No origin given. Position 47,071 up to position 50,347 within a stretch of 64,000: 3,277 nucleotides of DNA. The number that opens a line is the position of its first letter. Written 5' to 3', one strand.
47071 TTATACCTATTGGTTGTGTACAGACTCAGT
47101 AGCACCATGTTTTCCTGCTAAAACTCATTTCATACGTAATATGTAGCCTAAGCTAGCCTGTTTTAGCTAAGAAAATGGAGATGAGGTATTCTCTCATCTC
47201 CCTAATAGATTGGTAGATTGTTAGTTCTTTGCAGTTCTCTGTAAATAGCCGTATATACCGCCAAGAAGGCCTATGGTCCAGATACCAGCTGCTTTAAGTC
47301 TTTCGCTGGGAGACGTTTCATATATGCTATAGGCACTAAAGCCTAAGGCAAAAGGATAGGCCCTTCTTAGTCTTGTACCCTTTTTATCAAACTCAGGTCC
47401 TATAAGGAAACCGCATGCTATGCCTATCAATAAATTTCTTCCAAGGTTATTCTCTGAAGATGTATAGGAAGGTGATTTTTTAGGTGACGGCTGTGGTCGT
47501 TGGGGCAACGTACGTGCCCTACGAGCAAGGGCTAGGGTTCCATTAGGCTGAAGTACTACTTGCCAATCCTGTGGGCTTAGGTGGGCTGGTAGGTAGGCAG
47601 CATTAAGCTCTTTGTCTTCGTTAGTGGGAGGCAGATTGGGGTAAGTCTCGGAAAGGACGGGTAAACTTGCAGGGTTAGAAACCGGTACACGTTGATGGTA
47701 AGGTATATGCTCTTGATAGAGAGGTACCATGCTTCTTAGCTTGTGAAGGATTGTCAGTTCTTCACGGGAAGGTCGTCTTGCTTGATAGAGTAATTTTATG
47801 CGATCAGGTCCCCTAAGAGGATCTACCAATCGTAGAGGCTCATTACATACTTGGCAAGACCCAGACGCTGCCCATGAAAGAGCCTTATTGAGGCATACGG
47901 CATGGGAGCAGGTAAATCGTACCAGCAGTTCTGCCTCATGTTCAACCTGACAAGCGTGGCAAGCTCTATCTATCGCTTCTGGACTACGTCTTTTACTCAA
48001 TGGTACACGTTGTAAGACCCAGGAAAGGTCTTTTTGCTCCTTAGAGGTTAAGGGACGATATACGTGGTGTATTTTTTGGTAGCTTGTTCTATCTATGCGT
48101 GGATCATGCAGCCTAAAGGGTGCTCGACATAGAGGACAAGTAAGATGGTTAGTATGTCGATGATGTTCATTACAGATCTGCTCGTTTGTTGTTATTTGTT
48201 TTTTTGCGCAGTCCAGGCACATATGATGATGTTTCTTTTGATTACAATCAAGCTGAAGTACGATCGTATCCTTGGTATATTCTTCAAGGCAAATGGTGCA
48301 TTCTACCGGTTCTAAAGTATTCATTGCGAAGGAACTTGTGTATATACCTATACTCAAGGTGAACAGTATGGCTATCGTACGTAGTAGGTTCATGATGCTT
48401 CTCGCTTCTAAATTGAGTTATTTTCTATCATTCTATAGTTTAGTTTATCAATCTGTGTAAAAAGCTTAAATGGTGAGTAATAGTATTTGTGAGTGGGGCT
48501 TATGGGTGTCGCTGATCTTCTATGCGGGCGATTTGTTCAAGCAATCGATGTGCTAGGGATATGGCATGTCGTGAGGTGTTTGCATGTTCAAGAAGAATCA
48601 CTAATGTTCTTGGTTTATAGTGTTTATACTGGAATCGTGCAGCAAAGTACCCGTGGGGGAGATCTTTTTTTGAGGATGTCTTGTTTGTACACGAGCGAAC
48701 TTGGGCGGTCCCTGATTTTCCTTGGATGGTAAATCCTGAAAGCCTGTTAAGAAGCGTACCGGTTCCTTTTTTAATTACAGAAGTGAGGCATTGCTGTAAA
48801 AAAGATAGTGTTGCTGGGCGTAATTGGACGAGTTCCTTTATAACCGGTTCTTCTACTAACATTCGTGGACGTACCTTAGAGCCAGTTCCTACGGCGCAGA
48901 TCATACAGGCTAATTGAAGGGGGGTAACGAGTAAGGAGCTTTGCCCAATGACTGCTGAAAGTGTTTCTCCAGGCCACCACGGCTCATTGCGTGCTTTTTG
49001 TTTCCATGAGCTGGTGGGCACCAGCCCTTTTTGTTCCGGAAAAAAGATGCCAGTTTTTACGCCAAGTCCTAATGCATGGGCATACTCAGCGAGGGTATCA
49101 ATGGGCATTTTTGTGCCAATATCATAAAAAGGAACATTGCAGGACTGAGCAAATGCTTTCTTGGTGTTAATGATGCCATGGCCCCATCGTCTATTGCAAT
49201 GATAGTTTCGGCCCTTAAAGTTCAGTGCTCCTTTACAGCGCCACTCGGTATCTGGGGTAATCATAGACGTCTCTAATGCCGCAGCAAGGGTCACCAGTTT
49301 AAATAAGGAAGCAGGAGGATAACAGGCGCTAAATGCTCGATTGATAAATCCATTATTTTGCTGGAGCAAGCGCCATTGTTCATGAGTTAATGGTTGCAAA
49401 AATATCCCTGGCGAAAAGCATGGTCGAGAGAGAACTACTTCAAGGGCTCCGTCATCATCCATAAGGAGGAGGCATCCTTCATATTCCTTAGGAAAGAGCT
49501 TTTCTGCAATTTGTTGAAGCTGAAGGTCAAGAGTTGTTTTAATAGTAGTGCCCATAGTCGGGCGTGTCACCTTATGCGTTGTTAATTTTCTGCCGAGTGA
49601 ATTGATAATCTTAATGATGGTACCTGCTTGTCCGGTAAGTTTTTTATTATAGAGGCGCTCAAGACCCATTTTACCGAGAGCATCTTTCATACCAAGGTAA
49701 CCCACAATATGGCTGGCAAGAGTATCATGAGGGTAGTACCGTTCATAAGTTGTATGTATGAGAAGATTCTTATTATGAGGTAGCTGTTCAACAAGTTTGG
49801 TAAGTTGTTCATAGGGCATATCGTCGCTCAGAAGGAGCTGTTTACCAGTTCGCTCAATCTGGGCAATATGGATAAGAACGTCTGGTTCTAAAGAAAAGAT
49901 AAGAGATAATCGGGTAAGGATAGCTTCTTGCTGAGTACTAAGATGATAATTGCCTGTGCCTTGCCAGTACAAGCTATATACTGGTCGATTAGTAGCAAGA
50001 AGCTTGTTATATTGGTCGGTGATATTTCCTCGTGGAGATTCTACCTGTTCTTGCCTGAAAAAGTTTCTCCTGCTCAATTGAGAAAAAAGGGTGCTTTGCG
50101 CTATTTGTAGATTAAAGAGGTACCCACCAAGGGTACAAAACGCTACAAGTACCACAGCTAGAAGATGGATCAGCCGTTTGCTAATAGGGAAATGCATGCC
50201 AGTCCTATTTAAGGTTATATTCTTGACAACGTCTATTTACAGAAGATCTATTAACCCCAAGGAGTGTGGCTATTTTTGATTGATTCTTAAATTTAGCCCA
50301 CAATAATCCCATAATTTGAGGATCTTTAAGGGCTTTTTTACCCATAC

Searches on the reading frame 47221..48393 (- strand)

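Call 24: search_protein_families(library=pfam, proteins=[window:47221-48393:-], max_evalue=0.001)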
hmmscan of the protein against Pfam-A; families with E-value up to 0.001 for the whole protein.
window:47221-48393:- (390 aa): 1 family
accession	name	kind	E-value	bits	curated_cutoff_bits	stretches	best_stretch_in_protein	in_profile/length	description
PF24921.1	RING_XB3-XBAT31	-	0.00096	19.6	50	1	32-91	2-53/57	E3 ubiquitin-protein ligase XB3/XBAT31 RING finger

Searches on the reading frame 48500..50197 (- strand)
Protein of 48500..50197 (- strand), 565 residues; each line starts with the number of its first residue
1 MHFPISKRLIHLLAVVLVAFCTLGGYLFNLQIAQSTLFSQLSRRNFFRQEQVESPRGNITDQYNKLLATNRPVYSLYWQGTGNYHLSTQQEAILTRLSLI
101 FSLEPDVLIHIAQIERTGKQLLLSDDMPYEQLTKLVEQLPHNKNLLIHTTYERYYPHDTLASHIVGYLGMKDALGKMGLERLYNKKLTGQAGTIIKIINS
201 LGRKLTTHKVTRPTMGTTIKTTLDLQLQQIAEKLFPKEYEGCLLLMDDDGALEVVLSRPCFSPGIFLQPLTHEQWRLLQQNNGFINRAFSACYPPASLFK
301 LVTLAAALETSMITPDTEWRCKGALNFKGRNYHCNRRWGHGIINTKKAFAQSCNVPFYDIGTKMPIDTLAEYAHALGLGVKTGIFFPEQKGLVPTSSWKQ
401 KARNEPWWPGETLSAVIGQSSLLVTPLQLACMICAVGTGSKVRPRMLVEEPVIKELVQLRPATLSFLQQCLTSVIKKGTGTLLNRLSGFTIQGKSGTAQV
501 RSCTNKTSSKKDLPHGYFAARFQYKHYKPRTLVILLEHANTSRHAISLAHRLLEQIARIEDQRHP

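Call 24: search_protein_families(library=pfam, proteins=[window:48500-50197:-], max_evalue=0.001)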
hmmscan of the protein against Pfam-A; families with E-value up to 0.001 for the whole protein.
window:48500-50197:- (565 aa): 3 families
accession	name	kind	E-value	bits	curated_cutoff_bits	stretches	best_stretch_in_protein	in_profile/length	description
PF00905.27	Transpeptidase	-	1.6e-36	126.5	22.1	1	279-554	29-295/299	Penicillin binding protein transpeptidase domain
PF03717.20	PBP_dimer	-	6e-24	85.9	24.4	1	52-207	2-178/180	Penicillin-binding Protein dimerisation domain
PF21922.1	PBP_dimer_2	-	2.1e-06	28.3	27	1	149-193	21-63/83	Penicillin binding protein A dimerisation domain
